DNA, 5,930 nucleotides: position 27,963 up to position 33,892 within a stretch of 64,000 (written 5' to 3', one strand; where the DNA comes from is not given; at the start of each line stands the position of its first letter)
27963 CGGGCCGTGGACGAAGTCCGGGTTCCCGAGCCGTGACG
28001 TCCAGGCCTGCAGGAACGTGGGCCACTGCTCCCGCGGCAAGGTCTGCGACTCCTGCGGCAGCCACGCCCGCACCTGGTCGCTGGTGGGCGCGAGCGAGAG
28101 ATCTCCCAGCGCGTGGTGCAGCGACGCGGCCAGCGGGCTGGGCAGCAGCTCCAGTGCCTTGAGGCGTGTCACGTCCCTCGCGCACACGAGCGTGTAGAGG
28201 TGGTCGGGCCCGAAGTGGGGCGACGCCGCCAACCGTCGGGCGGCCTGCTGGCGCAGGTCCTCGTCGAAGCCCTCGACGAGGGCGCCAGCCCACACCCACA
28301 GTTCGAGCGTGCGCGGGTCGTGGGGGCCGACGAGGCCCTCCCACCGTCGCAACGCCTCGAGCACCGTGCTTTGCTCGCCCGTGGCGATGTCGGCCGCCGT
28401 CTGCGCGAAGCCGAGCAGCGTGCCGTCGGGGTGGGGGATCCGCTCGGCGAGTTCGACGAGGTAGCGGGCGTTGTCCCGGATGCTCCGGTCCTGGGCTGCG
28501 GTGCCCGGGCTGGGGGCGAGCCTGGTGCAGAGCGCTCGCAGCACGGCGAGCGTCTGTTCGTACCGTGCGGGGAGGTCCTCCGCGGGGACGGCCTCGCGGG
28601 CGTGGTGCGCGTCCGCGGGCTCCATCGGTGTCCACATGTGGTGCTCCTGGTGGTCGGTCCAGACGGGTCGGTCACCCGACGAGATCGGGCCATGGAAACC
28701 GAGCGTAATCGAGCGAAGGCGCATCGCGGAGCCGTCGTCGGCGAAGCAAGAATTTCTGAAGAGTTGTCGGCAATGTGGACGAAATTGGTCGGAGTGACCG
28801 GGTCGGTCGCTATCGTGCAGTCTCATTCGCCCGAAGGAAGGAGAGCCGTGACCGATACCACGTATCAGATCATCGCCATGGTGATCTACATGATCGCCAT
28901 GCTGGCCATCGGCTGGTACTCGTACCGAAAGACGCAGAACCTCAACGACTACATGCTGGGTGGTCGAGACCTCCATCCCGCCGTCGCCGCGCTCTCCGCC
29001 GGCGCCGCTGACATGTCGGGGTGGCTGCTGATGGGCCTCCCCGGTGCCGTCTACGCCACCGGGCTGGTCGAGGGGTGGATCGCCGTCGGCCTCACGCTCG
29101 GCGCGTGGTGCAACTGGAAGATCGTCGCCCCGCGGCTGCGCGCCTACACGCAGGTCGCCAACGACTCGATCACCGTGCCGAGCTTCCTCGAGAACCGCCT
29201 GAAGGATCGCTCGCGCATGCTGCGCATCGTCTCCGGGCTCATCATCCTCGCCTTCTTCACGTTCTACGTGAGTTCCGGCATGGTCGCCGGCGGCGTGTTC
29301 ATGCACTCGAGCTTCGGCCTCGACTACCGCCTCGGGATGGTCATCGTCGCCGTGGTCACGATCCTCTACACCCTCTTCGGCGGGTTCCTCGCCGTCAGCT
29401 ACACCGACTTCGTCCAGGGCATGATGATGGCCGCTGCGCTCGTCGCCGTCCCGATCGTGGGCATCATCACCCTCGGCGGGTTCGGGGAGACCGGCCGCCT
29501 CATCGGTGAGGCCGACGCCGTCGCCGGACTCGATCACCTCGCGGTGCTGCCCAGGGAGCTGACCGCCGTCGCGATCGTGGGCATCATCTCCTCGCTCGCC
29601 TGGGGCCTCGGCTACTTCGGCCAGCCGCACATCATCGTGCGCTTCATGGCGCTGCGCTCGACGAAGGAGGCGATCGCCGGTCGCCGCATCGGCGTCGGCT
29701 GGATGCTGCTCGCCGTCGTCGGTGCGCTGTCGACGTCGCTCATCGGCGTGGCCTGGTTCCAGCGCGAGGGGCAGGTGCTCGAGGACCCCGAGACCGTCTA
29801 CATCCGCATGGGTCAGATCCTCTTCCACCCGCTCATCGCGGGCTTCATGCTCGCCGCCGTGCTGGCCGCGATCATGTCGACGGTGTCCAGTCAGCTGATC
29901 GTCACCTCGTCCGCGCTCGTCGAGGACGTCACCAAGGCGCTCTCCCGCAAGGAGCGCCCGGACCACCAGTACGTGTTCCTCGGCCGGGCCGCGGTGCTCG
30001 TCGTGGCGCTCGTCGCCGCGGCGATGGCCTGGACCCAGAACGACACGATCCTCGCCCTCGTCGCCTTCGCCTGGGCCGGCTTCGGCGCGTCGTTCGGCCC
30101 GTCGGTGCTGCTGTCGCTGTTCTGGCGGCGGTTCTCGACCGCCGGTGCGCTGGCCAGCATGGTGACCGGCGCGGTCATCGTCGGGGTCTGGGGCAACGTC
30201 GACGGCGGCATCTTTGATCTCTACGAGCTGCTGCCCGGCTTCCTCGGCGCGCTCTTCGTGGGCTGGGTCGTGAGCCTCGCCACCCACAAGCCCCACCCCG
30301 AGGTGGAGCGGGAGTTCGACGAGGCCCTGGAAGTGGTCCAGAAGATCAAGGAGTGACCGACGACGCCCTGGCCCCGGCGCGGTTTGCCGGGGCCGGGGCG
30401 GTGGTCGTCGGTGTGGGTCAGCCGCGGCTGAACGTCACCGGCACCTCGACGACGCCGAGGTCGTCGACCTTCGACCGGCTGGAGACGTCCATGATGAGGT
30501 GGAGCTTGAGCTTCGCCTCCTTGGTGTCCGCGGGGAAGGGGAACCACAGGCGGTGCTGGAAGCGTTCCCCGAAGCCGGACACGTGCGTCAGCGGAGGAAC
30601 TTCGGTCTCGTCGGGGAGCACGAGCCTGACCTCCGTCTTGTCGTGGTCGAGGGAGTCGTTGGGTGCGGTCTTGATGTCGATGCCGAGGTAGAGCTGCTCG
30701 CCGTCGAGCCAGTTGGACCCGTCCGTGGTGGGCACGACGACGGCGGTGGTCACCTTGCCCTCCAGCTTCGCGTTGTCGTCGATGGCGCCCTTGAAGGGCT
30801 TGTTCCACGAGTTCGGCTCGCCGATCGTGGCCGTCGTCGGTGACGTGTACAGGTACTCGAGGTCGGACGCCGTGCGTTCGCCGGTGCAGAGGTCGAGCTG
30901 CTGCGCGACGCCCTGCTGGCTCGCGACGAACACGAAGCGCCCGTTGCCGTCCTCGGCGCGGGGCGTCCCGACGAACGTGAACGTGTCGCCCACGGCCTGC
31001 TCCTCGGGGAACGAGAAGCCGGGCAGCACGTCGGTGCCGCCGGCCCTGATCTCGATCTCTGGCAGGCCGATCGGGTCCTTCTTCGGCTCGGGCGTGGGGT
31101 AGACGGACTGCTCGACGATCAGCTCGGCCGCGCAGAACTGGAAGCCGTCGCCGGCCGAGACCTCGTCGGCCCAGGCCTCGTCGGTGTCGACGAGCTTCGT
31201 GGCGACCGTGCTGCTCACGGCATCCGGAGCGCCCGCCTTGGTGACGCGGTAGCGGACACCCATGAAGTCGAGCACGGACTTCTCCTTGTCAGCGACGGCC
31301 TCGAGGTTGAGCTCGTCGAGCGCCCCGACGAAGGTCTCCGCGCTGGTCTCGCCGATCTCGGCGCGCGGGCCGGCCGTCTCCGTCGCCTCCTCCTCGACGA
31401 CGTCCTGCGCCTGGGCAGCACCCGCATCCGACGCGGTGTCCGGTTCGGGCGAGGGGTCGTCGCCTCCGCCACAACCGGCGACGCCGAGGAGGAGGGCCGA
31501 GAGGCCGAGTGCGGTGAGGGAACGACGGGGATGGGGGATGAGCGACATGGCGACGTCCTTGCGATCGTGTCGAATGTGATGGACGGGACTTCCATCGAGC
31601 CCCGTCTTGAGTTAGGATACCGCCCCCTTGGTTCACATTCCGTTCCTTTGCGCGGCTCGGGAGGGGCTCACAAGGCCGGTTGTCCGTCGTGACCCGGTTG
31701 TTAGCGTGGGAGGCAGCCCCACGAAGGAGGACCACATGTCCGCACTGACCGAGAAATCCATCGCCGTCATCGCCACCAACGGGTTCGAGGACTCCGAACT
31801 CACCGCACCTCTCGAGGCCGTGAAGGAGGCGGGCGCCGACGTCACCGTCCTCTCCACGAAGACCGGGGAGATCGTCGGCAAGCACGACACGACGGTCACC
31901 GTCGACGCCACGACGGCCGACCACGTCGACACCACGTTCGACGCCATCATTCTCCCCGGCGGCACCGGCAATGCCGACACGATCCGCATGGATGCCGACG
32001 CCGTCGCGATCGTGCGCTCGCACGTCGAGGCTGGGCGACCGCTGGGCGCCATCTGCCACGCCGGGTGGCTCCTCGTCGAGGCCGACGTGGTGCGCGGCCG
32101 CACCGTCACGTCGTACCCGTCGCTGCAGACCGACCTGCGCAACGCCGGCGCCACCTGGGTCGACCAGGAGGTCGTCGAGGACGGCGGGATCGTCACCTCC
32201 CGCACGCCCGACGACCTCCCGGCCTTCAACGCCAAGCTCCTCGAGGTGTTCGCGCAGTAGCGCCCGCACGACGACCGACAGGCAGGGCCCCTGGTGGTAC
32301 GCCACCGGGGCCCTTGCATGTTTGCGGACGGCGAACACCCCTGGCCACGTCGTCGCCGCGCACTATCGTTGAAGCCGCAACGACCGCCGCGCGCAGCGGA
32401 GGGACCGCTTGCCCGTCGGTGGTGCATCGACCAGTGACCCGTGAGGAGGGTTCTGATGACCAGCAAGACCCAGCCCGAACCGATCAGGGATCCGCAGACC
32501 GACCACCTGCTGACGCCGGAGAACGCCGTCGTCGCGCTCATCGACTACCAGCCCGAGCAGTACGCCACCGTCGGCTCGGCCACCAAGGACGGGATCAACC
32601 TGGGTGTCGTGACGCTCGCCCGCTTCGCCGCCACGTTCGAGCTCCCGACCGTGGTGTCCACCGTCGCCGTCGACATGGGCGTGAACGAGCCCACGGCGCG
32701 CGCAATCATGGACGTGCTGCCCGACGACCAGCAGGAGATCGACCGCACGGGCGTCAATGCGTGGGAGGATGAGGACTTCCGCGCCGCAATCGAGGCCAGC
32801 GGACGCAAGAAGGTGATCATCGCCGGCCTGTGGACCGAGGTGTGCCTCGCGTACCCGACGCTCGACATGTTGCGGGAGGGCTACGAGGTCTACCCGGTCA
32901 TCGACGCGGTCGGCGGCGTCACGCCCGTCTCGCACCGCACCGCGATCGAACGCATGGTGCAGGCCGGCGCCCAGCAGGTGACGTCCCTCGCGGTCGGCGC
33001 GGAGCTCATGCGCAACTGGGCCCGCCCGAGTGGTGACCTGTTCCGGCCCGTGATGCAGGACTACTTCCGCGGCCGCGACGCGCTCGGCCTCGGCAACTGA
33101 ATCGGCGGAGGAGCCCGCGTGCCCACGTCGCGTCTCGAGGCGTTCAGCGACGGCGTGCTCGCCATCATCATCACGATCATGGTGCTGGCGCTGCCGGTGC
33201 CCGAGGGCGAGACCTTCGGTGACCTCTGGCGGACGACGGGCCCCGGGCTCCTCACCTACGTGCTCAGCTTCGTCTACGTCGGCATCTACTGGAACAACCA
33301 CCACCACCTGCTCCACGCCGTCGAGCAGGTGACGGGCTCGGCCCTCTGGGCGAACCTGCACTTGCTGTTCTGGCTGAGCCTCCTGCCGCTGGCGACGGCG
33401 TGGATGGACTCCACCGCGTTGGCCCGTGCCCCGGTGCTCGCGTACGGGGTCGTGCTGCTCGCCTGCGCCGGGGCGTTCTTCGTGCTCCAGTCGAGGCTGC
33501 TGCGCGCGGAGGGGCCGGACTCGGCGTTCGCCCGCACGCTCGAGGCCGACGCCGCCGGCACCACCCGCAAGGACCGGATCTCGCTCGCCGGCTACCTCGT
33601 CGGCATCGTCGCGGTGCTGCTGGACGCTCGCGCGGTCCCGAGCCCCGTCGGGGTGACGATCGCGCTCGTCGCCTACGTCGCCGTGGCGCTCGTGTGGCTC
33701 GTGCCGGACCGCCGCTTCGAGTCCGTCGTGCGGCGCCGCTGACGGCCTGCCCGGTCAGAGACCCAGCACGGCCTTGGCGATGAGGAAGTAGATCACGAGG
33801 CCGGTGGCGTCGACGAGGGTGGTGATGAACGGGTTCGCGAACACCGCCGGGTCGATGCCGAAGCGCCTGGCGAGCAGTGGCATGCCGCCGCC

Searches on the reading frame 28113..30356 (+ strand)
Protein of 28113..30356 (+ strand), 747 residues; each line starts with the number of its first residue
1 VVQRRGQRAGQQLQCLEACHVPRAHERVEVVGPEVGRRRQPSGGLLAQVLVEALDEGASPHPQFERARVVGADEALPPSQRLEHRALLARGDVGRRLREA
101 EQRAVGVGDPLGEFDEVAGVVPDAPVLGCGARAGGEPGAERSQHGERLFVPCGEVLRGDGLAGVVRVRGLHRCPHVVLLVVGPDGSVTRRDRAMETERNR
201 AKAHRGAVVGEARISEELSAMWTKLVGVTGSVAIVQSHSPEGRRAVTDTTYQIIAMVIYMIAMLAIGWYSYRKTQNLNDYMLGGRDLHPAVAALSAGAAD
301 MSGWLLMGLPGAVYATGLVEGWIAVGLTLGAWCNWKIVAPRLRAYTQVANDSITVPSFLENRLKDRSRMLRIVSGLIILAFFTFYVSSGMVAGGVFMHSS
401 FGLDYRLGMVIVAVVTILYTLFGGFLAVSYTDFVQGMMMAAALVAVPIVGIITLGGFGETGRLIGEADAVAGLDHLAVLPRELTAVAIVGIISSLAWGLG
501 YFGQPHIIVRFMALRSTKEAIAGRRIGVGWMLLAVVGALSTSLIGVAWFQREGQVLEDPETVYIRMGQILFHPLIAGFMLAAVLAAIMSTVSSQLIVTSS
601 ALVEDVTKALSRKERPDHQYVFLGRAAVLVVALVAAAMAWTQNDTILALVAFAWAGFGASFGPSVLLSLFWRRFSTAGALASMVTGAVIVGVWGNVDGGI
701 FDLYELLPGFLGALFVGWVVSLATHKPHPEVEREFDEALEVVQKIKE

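Call 75: search_protein_families(library=pfam, proteins=[window:28113-30356:+], max_evalue=0.00001)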
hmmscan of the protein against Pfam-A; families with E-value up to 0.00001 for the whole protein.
window:28113-30356:+ (747 aa): 1 family
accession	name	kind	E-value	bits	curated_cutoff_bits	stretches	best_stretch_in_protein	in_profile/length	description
PF00474.23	SSF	-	1.4e-96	324.3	22.8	1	280-686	1-406/406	Sodium:solute symporter family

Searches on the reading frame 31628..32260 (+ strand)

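Call 75: search_protein_families(library=pfam, proteins=[window:31628-32260:+], max_evalue=0.00001)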
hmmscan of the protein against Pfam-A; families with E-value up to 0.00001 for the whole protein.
window:31628-32260:+ (210 aa): 1 family
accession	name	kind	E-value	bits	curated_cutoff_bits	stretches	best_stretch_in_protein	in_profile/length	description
PF01965.30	DJ-1_PfpI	-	2.8e-53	180.6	26.6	1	43-206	1-164/165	DJ-1/PfpI family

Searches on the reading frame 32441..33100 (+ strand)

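Call 75: search_protein_families(library=pfam, proteins=[window:32441-33100:+], max_evalue=0.00001)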
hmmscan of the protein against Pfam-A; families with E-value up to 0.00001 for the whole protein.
window:32441-33100:+ (219 aa): 1 family
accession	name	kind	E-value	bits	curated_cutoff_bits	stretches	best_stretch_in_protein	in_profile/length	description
PF00857.26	Isochorismatase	-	5.2e-24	85.7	27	1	33-181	5-172/175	Isochorismatase domain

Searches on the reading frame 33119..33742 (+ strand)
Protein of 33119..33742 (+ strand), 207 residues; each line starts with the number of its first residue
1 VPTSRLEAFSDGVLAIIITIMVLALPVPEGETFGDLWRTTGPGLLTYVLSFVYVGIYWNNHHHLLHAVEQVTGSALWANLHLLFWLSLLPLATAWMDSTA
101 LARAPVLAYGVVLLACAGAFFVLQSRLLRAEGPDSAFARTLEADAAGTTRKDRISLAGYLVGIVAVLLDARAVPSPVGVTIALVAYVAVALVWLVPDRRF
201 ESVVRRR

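Call 75: search_protein_families(library=pfam, proteins=[window:33119-33742:+], max_evalue=0.00001)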
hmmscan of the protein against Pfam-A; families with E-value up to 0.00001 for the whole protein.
window:33119-33742:+ (207 aa): 1 family
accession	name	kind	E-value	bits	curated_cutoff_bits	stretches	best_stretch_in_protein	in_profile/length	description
PF06736.16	TMEM175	-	4.7e-32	110.8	25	1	5-90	1-88/88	Endosomal/lysosomal potassium channel TMEM175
